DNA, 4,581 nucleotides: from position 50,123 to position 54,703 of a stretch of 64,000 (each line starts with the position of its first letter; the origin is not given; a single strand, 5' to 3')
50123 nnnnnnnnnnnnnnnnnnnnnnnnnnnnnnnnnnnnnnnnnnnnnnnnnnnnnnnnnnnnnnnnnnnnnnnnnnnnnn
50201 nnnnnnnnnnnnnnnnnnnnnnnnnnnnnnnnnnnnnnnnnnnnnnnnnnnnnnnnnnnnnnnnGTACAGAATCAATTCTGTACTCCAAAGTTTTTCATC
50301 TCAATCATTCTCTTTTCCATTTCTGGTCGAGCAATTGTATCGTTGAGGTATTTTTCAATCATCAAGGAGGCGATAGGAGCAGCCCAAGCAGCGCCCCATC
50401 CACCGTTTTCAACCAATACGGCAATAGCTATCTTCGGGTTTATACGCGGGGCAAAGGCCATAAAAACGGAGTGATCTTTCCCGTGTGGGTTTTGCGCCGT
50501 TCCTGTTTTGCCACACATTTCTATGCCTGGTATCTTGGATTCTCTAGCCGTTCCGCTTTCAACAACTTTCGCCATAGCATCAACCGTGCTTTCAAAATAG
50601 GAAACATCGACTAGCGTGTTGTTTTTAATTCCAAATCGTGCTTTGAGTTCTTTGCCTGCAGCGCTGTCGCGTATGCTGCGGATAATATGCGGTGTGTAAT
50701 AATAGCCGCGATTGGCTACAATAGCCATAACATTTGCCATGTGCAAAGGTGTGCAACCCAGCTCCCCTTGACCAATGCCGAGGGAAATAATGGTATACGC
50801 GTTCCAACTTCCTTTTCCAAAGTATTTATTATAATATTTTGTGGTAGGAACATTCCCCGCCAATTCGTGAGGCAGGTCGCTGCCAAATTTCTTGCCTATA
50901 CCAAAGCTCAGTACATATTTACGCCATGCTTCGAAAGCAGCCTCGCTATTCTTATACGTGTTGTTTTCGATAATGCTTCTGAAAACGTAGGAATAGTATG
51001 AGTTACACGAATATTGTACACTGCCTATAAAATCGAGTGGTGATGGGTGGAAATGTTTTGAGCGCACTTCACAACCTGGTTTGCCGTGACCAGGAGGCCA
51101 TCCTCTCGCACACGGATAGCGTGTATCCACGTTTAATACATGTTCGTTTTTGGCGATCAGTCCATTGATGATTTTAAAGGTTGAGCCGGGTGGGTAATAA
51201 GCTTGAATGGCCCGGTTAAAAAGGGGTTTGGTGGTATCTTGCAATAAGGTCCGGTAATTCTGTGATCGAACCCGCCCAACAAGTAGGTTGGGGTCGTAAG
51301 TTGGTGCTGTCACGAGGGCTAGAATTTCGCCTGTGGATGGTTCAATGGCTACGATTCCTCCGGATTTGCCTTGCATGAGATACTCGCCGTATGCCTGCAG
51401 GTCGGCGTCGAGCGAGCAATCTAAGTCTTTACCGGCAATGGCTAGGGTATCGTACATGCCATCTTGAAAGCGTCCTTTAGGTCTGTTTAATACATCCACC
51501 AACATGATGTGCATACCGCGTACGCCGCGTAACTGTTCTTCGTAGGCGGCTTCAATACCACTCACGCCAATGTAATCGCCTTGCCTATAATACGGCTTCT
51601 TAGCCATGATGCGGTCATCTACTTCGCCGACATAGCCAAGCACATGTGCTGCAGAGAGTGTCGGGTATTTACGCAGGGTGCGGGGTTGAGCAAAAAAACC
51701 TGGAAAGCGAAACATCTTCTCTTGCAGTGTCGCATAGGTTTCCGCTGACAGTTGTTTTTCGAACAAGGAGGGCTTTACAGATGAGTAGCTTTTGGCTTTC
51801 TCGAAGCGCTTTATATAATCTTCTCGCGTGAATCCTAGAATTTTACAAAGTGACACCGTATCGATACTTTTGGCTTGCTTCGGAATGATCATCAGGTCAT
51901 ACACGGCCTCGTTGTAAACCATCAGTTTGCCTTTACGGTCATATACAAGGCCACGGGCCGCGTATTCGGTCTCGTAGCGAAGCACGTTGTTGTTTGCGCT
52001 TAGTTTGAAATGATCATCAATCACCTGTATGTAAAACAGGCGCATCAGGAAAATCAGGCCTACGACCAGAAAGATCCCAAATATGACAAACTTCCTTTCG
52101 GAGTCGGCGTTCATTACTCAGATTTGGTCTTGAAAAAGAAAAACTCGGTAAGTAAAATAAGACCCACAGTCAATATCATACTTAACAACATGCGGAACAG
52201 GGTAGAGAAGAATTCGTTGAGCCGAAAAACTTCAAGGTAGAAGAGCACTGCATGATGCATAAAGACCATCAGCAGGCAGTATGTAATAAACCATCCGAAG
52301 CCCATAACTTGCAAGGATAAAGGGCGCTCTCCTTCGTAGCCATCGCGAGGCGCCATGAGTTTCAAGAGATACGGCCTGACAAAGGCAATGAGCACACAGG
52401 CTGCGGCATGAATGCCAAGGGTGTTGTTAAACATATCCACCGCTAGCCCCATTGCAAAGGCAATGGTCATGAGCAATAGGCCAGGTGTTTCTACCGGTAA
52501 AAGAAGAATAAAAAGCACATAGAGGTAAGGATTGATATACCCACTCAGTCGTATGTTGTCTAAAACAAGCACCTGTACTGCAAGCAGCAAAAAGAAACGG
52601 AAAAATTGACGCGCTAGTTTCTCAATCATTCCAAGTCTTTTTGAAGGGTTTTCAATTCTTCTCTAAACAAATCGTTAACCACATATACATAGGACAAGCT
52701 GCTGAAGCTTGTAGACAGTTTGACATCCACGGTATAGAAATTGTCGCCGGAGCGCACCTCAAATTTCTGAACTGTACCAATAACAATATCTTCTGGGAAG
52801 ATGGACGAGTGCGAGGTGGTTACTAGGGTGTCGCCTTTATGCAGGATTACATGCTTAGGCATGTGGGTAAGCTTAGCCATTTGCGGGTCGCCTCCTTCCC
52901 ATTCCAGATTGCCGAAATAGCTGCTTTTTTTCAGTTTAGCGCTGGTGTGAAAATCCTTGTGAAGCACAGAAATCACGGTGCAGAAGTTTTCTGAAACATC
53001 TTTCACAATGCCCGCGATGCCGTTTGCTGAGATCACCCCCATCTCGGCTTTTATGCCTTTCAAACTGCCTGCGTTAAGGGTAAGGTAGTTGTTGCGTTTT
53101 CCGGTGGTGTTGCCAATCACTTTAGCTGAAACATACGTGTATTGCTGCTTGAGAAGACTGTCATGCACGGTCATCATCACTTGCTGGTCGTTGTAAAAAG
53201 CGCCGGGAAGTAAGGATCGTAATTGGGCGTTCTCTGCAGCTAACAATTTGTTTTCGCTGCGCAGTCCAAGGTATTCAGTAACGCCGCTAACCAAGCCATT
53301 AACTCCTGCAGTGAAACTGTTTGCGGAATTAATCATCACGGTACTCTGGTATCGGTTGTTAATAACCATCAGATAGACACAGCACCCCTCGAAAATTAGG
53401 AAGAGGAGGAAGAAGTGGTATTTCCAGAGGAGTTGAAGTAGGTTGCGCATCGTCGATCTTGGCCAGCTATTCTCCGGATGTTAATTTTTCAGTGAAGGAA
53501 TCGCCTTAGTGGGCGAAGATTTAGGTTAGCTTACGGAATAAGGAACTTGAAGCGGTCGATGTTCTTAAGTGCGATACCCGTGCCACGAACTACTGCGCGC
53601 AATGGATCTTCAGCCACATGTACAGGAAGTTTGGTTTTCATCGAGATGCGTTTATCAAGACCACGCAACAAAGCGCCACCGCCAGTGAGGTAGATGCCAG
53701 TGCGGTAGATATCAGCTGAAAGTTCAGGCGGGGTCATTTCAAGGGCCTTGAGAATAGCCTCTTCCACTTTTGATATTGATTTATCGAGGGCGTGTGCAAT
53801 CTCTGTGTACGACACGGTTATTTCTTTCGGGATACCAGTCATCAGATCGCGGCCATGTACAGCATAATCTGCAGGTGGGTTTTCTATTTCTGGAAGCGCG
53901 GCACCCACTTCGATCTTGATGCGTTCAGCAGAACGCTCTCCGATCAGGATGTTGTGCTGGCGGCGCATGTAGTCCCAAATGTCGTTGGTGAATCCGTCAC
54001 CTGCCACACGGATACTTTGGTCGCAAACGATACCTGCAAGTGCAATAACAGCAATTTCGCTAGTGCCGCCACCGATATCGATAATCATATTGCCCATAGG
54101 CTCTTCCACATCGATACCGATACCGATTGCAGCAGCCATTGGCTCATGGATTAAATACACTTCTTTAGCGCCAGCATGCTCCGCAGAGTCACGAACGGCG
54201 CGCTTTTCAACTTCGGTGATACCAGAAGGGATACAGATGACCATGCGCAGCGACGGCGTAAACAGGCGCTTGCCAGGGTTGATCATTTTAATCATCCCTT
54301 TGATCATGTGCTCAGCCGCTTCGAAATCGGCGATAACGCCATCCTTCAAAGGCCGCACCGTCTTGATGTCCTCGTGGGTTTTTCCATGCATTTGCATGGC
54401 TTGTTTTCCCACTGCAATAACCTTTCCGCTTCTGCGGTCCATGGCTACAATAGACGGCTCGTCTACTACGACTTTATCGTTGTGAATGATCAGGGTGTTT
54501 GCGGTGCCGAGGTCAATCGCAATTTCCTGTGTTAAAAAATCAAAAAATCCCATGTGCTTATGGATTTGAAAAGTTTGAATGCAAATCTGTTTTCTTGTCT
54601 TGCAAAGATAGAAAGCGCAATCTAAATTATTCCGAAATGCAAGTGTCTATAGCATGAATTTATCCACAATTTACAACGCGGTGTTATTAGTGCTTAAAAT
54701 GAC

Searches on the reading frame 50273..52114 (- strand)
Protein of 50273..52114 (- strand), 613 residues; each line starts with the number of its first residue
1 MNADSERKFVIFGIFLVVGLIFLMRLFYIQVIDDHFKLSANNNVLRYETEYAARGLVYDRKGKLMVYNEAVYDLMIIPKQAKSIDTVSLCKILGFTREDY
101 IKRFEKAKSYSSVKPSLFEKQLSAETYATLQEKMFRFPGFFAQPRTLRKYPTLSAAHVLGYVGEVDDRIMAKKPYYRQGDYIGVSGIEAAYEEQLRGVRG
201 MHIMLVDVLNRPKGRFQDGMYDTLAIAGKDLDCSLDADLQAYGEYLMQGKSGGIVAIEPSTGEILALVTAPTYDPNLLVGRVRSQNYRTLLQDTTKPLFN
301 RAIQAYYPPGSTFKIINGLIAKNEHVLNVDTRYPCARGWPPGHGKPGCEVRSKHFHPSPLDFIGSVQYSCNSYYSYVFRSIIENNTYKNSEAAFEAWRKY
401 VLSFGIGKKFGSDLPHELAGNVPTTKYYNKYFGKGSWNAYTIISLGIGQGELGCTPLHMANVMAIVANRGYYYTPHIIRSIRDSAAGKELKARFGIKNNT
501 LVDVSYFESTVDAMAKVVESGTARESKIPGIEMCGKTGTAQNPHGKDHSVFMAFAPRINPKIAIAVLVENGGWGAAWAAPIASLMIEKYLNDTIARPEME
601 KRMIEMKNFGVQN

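Call 70: search_protein_families(library=pfam, proteins=[window:50273-52114:-], max_evalue=0.00001)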
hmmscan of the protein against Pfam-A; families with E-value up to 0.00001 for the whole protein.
window:50273-52114:- (613 aa): 2 families
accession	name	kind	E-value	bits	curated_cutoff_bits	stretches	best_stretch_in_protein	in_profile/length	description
PF00905.27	Transpeptidase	-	4.4e-55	187.4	22.1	1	252-583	1-295/299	Penicillin binding protein transpeptidase domain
PF03717.20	PBP_dimer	-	7.1e-40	137.8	24.4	1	50-213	2-176/180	Penicillin-binding Protein dimerisation domain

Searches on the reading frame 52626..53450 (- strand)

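Call 70: search_protein_families(library=pfam, proteins=[window:52626-53450:-], max_evalue=0.00001)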
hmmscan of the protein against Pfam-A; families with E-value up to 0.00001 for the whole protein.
window:52626-53450:- (274 aa): 1 family
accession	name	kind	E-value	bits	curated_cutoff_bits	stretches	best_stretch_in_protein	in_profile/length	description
PF04085.20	MreC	-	1.1e-38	132.8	28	1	111-258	1-146/147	Rod shape-determining protein MreC, barrel core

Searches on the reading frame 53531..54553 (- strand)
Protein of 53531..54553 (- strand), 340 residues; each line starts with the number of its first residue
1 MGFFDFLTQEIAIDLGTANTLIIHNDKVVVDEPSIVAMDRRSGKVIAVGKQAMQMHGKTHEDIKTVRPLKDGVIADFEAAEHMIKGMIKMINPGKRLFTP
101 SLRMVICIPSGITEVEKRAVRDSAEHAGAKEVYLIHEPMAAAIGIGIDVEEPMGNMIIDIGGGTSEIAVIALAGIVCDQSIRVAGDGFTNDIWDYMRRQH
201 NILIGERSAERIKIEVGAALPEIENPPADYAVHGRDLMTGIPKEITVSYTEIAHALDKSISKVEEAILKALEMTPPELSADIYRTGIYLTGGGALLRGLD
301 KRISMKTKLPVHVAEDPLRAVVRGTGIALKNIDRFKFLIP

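Call 70: search_protein_families(library=pfam, proteins=[window:53531-54553:-], max_evalue=0.00001)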
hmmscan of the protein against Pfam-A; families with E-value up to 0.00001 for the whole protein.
window:53531-54553:- (340 aa): 4 families
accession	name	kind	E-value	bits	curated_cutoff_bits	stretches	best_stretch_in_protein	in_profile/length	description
PF06723.19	MreB_Mbl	-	1.4e-129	432.1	27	1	9-335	2-325/327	MreB/Mbl protein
PF14450.12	FtsA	-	1.5e-11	45.1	31.8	1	157-316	2-112/127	Cell division protein FtsA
PF00012.26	HSP70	-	2.4e-09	36.4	20.6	1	104-174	136-207/599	Hsp70 protein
PF00022.25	Actin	-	2.7e-07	30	27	0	30-199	28-190/410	Actin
